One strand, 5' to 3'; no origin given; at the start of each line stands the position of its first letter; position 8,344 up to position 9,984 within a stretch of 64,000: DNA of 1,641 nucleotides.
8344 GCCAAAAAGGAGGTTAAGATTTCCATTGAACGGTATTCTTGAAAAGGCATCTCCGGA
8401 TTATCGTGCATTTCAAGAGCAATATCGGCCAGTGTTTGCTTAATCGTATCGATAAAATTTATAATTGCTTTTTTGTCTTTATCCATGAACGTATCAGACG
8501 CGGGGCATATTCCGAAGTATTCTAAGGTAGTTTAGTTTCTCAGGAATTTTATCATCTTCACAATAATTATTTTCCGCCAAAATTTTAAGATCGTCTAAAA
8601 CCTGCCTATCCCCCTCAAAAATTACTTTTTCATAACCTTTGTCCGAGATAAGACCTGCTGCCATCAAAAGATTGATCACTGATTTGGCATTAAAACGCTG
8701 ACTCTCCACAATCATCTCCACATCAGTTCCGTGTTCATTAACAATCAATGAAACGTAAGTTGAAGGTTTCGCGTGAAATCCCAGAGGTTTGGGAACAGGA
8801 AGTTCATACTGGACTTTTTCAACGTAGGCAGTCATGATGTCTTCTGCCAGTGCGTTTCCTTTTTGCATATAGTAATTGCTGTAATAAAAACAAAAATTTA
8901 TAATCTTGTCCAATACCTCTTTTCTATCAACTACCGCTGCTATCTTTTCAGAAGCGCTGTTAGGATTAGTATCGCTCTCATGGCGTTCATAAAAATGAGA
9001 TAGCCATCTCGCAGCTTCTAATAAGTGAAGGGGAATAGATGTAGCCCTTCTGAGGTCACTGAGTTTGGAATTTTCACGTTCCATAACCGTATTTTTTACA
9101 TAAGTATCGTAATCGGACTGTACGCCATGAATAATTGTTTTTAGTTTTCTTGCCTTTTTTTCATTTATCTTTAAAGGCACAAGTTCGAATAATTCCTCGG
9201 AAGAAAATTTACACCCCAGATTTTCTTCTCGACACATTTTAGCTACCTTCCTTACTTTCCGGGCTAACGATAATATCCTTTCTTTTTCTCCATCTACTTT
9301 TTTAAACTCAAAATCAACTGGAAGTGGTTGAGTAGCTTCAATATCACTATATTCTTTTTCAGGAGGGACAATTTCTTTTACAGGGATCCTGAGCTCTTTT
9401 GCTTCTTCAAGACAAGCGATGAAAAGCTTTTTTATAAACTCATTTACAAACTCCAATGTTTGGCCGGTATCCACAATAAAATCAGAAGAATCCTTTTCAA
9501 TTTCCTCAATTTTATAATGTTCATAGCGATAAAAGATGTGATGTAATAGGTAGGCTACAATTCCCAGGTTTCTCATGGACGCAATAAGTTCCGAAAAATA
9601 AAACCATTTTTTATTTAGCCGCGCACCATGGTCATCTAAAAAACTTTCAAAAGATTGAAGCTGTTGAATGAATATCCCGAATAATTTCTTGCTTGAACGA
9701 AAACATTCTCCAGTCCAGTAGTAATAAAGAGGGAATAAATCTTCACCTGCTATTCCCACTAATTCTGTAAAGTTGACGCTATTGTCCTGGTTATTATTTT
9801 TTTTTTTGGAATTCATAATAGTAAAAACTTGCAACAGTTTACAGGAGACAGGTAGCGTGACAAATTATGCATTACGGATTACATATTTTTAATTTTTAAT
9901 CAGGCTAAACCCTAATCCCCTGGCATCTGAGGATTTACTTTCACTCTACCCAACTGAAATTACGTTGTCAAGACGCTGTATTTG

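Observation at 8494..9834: HPr (PTS phosphocarrier) domain fused to a large uncharacterised N-terminal region, in an apparent operon with M20 amidohydrolase and a PabB/TrpE-like enzyme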

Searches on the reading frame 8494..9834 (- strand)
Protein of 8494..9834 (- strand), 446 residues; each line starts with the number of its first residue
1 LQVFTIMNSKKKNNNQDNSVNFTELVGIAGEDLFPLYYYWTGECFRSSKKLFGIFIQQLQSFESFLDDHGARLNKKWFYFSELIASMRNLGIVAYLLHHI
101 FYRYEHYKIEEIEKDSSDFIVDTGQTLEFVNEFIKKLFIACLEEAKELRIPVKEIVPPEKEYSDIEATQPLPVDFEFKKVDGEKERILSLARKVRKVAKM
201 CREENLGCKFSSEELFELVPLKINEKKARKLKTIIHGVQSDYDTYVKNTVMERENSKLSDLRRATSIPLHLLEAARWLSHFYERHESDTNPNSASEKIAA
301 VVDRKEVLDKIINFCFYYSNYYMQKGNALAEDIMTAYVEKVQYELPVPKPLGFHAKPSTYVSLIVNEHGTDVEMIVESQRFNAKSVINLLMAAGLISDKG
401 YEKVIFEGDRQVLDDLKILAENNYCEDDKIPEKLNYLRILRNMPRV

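Call 3: search_protein_families(library=pfam, proteins=[window:8494-9834:-], max_evalue=1)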
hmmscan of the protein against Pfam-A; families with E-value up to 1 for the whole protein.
window:8494-9834:- (446 aa): 3 families
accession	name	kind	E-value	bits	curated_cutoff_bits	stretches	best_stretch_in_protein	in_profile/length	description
PF00381.24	PTS-HPr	-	0.00074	20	23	1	344-393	4-52/81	PTS HPr component phosphorylation site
PF11819.13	CUPID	-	0.08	13.5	22.4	1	190-280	47-129/136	Cytohesin Ubiquitin Protein Inducing Domain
PF05947.17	T6SS_TssF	-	0.1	11.6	25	1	173-283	93-203/608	Type VI secretion system, TssF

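Call 4: search_protein_families(library=ncbifam, proteins=[window:8494-9834:-], max_evalue=1)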
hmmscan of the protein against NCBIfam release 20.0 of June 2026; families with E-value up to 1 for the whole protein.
window:8494-9834:- (446 aa): 1 family
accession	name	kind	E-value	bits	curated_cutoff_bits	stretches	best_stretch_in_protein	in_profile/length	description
TIGR01003.1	PTS_HPr_family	subfamily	1.6e-05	24.8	47.9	1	342-392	3-53/82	HPr family phosphocarrier protein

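Call 5: find_homologous_proteins(query=window:8494-9834:-, max_evalue=0.001)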
Query window:8494-9834:- (446 aa): 324 proteins with E <= 0.001 among 7481 candidates; the best 120 are listed.
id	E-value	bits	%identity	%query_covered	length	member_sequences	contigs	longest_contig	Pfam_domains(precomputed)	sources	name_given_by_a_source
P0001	5.3e-283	957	97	99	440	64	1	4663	-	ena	-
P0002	8.7e-266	900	90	99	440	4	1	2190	-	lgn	-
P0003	3.4e-257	872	86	99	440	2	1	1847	-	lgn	-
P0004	2.2e-247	839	83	98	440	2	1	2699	-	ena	-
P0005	3.1e-237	806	83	98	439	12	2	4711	-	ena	-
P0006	2.7e-225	767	77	99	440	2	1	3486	PF00381.25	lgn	-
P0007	1.2e-220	751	75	98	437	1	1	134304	PF00381.25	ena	-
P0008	2.8e-220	750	73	100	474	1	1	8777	-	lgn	-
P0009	5.8e-201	686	69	99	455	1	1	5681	PF00381.25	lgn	-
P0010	7.1e-200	683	68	99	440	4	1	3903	PF00381.25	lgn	-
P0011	5.5e-187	640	66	98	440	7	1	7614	-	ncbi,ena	-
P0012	9.4e-143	495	53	95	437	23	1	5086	PF00381.25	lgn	-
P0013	9.7e-140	485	51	98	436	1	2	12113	-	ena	-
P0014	5.0e-138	479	52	95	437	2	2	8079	PF00381.25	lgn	-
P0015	7.2e-138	478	52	95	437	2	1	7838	PF00381.25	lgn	-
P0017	8.9e-136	472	50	95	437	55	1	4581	PF00381.25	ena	-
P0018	2.1e-134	467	51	95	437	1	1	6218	PF00381.25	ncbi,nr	ncbi:MAG: HPr family phosphocarrier protein [Nitrospinae bacterium]|nr:HPr family phosphocarrier pro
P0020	7.1e-130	452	52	95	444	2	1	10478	PF00381.25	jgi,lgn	jgi:phosphotransferase system HPr (HPr) family protein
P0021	4.9e-127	443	51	96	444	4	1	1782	PF00381.25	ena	-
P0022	8.0e-125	435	51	95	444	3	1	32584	PF00381.25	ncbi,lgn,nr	ncbi:MAG: HPr family phosphocarrier protein [Nitrospinae bacterium]|nr:HPr family phosphocarrier pro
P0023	3.4e-121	424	47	95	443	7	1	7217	PF00381.25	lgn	-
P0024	3.6e-120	420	49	89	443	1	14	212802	-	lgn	-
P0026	1.2e-116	409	48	95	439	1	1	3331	PF00381.25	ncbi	ncbi:MAG: HPr family phosphocarrier protein [Nitrospinota bacterium]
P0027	1.3e-116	408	46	94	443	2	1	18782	PF00381.25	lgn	-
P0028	1.6e-116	408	49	89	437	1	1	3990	PF00381.25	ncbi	ncbi:MAG: HPr family phosphocarrier protein [Thermodesulfobacteriota bacterium]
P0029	2.4e-116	408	46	94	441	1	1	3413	PF00381.25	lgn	-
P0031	1.4e-114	402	43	94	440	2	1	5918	PF00381.25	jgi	jgi:phosphotransferase system HPr (HPr) family protein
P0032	2.6e-114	401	45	94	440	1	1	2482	PF00381.25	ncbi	-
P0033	5.0e-114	400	43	94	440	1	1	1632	PF00381.25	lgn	-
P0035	1.3e-113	399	43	94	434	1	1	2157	PF00381.25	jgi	jgi:phosphotransferase system HPr (HPr) family protein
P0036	8.5e-113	396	46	89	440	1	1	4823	PF00381.25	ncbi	-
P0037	8.8e-113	396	45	89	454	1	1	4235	PF00381.25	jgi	jgi:phosphotransferase system HPr (HPr) family protein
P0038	1.1e-112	395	45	94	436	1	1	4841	PF00381.25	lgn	-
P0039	1.6e-112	395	43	94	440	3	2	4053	PF00381.25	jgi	jgi:phosphotransferase system HPr (HPr) family protein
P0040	2.3e-112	394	44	94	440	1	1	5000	PF00381.25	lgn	-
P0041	2.6e-112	394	46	95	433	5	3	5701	PF00381.25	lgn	-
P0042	3.4e-112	394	46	89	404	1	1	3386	PF00381.25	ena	-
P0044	1.3e-110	389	44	89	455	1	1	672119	PF00381.25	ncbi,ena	-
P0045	2.6e-110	388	45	89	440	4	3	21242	PF00381.25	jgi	-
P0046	5.7e-110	387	42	93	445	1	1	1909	PF00381.25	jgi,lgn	jgi:phosphotransferase system HPr (HPr) family protein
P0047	1.7e-109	385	45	89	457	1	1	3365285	-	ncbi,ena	-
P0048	1.5e-108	382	44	95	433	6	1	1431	PF00381.25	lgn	-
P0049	3.0e-108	381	42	95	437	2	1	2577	PF00381.25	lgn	-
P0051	5.9e-108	380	40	93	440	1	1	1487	PF00381.25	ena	-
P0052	9.7e-108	379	43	94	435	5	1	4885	PF00381.25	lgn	-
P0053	1.9e-107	378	44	89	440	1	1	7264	PF00381.25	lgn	-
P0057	1.6e-106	375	42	95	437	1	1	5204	PF00381.25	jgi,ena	-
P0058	2.5e-106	375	45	88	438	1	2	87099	PF00381.25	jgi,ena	-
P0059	2.6e-106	375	46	88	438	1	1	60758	PF00381.25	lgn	-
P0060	3.0e-106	374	45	88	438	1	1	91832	PF00381.25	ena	-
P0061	3.3e-106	374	45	88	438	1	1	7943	PF00381.25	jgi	-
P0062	3.7e-106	374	45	88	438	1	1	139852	PF00381.25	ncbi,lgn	-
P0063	5.1e-106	374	45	88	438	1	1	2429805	PF00381.25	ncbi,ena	-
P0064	5.3e-106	373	44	89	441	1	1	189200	PF00381.25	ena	-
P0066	6.8e-106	373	44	89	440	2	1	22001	PF00381.25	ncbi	-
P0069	1.8e-105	372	44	94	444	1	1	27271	PF00381.25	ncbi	-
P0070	2.6e-105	371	41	94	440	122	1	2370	PF00381.25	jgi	-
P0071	3.1e-105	371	40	94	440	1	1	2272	PF00381.25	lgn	-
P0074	6.7e-105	370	44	89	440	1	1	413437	PF00381.25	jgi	jgi:phosphotransferase system HPr-like phosphotransfer protein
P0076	1.3e-104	369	44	88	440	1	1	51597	PF00381.25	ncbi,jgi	-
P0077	1.5e-104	369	40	89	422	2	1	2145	PF00381.25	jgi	-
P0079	1.6e-104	369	43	89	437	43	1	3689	PF00381.25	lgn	-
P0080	1.6e-104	369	42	92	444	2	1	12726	PF00381.25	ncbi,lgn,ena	-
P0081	1.9e-104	368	44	88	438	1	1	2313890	PF00381.25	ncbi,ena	-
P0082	2.0e-104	368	45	88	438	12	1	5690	PF00381.25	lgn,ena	-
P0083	2.1e-104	368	41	89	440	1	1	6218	PF00381.25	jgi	jgi:phosphotransferase system HPr (HPr) family protein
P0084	2.5e-104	368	39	93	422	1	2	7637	PF00381.25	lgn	-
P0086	3.8e-104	367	39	93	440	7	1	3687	PF00381.25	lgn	-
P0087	4.1e-104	367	45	88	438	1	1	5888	PF00381.25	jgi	jgi:phosphotransferase system HPr-like phosphotransfer protein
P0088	4.8e-104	367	45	88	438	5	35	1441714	PF00381.25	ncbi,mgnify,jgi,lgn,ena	mgnify:CR=1 FL=1|jgi:phosphotransferase system HPr-like phosphotransfer protein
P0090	5.2e-104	367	45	88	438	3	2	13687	PF00381.25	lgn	-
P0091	5.5e-104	367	43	85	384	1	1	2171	PF00381.25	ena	-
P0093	8.7e-104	366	43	88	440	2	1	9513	PF00381.25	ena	-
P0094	9.0e-104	366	45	88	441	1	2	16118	PF00381.25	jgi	jgi:phosphotransferase system HPr-like phosphotransfer protein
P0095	1.1e-103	366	43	89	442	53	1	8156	PF00381.25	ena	-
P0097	1.2e-103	366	45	89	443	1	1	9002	PF00381.25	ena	-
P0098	1.2e-103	366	44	89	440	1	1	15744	PF00381.25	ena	-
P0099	1.4e-103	366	42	89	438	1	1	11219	PF00381.25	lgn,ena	-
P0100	1.8e-103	365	43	88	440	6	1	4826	PF00381.25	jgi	-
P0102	2.2e-103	365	43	88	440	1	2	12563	PF00381.25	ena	-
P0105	2.6e-103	365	43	88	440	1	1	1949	PF00381.25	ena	-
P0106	3.1e-103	364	42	88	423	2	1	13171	PF00381.25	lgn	-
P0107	3.3e-103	364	42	88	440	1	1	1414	PF00381.25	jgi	-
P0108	3.4e-103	364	42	89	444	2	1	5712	PF00381.25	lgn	-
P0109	4.1e-103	364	42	88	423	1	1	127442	PF00381.25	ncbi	-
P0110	4.3e-103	364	42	88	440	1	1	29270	PF00381.25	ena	-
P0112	5.0e-103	364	43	88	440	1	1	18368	PF00381.25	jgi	-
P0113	5.4e-103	364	41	89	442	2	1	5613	PF00381.25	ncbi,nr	ncbi:MAG: HPr family phosphocarrier protein [Nitrospinae bacterium]|nr:HPr family phosphocarrier pro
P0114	5.9e-103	363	44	88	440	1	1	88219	PF00381.25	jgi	jgi:phosphotransferase system HPr (HPr) family protein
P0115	6.4e-103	363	44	88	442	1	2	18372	PF00381.25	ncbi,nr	ncbi:hypothetical protein UR09_03890 [Candidatus Nitromaritima sp. SCGC AAA799-A02]|nr:hypothetical 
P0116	6.8e-103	363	39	94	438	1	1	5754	PF00381.25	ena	-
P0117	9.2e-103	363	42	88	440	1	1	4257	PF00381.25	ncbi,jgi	-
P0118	1.2e-102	362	42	88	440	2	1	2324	PF00381.25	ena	-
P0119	1.2e-102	362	43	88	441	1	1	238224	PF00381.25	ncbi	-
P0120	1.4e-102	362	43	88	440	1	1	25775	PF00381.25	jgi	jgi:phosphotransferase system HPr (HPr) family protein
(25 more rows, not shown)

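Call 6: search_solved_structures(query=window:8494-9834:-, max_evalue=10, show_alignments=3)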
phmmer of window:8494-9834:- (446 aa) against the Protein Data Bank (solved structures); distinct sequences matched with E-value up to 10: 8.
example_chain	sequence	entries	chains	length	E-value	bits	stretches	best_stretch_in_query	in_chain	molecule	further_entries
2hpr_A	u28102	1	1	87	0.25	13.7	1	347-426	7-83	HISTIDINE-CONTAINING PHOSPHOCARRIER PROTEIN HPR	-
2fep_S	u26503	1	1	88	0.73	12.2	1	347-419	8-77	Phosphocarrier protein HPr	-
3oqm_S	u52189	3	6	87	0.77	12.1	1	347-419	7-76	Phosphocarrier protein HPr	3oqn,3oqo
1kkl_H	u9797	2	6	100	0.84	12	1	345-419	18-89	PHOSPHOCARRIER PROTEIN HPR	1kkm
1qr5_A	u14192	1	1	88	0.97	11.8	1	349-398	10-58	PHOSPHOCARRIER PROTEIN HPR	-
1pch_A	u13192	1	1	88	1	11.7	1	347-393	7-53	PHOSPHOCARRIER PROTEIN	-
1ka5_A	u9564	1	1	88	1.3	11.4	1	350-398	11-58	PHOSPHOCARRIER PROTEIN HPR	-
1jem_A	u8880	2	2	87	1.5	11.2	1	347-418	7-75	HISTIDINE CONTAINING PROTEIN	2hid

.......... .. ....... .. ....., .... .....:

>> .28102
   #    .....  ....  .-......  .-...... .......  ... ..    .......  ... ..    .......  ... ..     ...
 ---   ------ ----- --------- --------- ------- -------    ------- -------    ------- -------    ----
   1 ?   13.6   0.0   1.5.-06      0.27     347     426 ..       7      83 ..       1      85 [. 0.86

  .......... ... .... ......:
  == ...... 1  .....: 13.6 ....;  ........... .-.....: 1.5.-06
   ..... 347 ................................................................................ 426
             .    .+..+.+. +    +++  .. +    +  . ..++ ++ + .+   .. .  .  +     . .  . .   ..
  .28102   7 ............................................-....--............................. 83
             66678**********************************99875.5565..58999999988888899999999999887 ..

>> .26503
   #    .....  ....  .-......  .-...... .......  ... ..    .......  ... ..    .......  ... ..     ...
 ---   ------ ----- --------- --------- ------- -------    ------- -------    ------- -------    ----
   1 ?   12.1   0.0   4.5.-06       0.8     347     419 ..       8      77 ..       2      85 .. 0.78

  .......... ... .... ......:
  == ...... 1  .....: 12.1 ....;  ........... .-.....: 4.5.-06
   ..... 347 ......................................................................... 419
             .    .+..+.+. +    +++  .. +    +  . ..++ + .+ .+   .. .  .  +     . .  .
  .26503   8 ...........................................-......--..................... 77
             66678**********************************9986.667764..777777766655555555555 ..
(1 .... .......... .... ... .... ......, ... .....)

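Call 11: find_encoding_contigs(protein=P0047, flank=10000, max_places=3)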
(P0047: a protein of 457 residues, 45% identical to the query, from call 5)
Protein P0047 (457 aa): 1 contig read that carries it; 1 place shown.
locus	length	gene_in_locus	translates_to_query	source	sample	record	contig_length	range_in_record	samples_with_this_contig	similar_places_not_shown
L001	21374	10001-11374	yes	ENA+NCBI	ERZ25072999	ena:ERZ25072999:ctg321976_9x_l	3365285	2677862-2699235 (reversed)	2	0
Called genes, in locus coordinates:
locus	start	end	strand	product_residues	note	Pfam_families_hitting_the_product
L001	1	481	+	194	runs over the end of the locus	-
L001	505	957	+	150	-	PF13442:Cytochrome_CBB3, PF00034:Cytochrom_C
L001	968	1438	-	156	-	PF00583:Acetyltransf_1, PF13508:Acetyltransf_7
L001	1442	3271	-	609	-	-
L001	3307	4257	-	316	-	PF07726:AAA_3 (weak), PF07728:AAA_5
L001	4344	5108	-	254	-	-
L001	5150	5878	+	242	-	PF13241:NAD_binding_7, PF14824:Sirohm_synth_M, PF10414:CysG_dimeriser (weak)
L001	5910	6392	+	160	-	-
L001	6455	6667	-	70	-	-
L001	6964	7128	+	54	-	-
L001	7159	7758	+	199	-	PF13669:Glyoxalase_4 (weak)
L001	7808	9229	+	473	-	PF01565:FAD_binding_4, PF02913:FAD-oxidase_C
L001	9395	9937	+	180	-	PF01844:HNH, PF14279:HNH_5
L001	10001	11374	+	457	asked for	-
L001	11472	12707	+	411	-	-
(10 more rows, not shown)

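Call 13: find_encoding_contigs(protein=P0007, flank=10000, max_places=2)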
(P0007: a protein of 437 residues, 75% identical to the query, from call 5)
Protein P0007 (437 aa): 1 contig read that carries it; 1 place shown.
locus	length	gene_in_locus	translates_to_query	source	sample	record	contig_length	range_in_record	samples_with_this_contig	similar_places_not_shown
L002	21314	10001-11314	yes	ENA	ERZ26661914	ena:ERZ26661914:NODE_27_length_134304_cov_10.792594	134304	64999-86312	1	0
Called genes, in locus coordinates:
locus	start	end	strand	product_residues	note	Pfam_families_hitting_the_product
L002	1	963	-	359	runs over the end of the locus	PF24575:TPR_Slam (faint), PF25063:ARM_TT21_C (weak), PF25060:ARM_TT21_2nd (faint), PF13432:TPR_16 (faint), PF14559:TPR_19 (faint), PF23914:TPR_CcmH_CycH (faint), PF25062:ARM_TT21_N (weak), PF12895:ANAPC3 (weak), +8 more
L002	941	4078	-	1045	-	PF12895:ANAPC3 (faint), PF13174:TPR_6 (faint), PF13432:TPR_16 (faint), PF00515:TPR_1 (faint), PF07719:TPR_2 (faint), PF13181:TPR_8 (faint), PF13424:TPR_12 (faint), PF13428:TPR_14 (faint), +1 more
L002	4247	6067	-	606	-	-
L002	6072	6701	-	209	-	-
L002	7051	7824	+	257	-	PF01790:LGT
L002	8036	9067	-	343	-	PF18306:LDcluster4, PF03641:Lysine_decarbox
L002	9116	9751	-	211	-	PF00753:Lactamase_B, PF23023:Anti-Pycsar_Apyc1 (weak), PF12706:Lactamase_B_2 (weak)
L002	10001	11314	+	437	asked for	PF00381:PTS-HPr (weak)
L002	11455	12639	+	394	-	PF01546:Peptidase_M20 (weak), PF07687:M20_dimer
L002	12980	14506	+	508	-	PF04715:, PF00425:Chorismate_bind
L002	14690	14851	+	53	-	PF01381:HTH_3 (weak), PF02994:Transposase_22 (weak)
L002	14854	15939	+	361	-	PF11104:PilM_2, PF14450:FtsA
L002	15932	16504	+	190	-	PF05137:PilN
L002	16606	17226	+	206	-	PF04350:PilO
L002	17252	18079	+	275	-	PF04351:PilP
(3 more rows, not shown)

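Call 14: find_encoding_contigs(protein=P0063, flank=10000, max_places=2)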
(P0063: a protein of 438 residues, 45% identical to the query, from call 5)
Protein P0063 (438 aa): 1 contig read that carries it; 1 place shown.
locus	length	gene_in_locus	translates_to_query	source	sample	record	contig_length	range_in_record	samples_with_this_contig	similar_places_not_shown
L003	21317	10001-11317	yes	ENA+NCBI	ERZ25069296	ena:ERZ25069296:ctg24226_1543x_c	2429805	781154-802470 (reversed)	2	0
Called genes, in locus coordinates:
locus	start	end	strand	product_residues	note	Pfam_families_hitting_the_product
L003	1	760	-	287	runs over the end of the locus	PF01297:ZnuA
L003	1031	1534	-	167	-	PF20815:GIY_YIG_2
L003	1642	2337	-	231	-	-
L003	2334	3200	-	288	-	PF00226:DnaJ, PF01556:DnaJ_C (weak)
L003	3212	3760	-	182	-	-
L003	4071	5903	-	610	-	-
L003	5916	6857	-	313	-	PF07726:AAA_3 (weak), PF07728:AAA_5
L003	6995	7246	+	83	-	-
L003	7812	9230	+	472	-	PF01565:FAD_binding_4, PF02913:FAD-oxidase_C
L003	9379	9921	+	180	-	PF01844:HNH, PF13395:HNH_4 (weak), PF14279:HNH_5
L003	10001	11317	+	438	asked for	PF00381:PTS-HPr (weak)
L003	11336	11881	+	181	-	PF00293:NUDIX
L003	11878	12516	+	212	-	PF02674:Colicin_V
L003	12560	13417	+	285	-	PF01063:Aminotran_4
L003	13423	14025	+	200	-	PF01121:CoaE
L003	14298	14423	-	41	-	-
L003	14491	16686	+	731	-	PF01464:SLT, PF23446:LysM1_NFP_LYK (faint), PF23473:LysM3_LYK4_5 (faint), PF01476:LysM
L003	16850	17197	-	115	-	PF00633:HHH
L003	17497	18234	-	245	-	PF03781:FGE-sulfatase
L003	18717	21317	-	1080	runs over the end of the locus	PF25596:CPSase_L_D1, PF02786:CPSase_L_D2, PF02787:CPSase_L_D3, PF25596:CPSase_L_D1, PF02222:ATP-grasp, PF02655:ATP-grasp_3 (weak), PF02786:CPSase_L_D2, PF02142:MGS, +3 more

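Call 21: predict_structure(alignment_id=A1)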
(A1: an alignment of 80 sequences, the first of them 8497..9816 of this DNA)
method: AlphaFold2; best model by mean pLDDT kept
length: 440 residues; sequences in the alignment: 80
mean_pLDDT: 88.3   pTM: 0.86
mean pLDDT of the five models: 88.3, 87.9, 87.2, 86.1, 86.0
residues with pLDDT >= 90: 293; 70-90: 112; 50-70: 20; < 50: 15
segments of 3 or more residues with pLDDT < 50: 1-13
pLDDT, mean of each block of 10 residues (from residue 1): 36 74 93 75 91 98 93 95 97 87 72 89 94 96 89 76 83 87 96 90 86 74 94 95 92 94 96 87 64 86 94 94 95 96 94 96 95 95 96 95 97 94 89 73
secondary structure, 60 per line:
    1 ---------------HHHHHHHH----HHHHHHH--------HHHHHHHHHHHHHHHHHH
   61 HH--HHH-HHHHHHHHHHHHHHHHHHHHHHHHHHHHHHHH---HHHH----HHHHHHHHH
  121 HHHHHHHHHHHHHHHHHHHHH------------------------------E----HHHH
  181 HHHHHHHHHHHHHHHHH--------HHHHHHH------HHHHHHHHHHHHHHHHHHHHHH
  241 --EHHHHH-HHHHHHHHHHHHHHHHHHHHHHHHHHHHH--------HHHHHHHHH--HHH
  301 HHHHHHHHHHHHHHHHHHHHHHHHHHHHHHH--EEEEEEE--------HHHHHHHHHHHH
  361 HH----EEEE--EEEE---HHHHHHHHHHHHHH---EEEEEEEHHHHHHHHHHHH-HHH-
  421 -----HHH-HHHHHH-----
elements in order: H16-23 H28-34 H43-62 H69-100 H104-107 H112-141 H177-197 H206-212 H219-240 H244-248 H250-278 H287-295 H298-331 E334-340 H349-362 E367-370 E373-376 H380-393 E397-403 H404-415 H430-435
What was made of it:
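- On HPr family (PF00381 / TIGR01003): AF2 secondary structure E334-340, H349-362, E367-370, E373-376, H380-393, E397-403, H404-415 (call 21).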
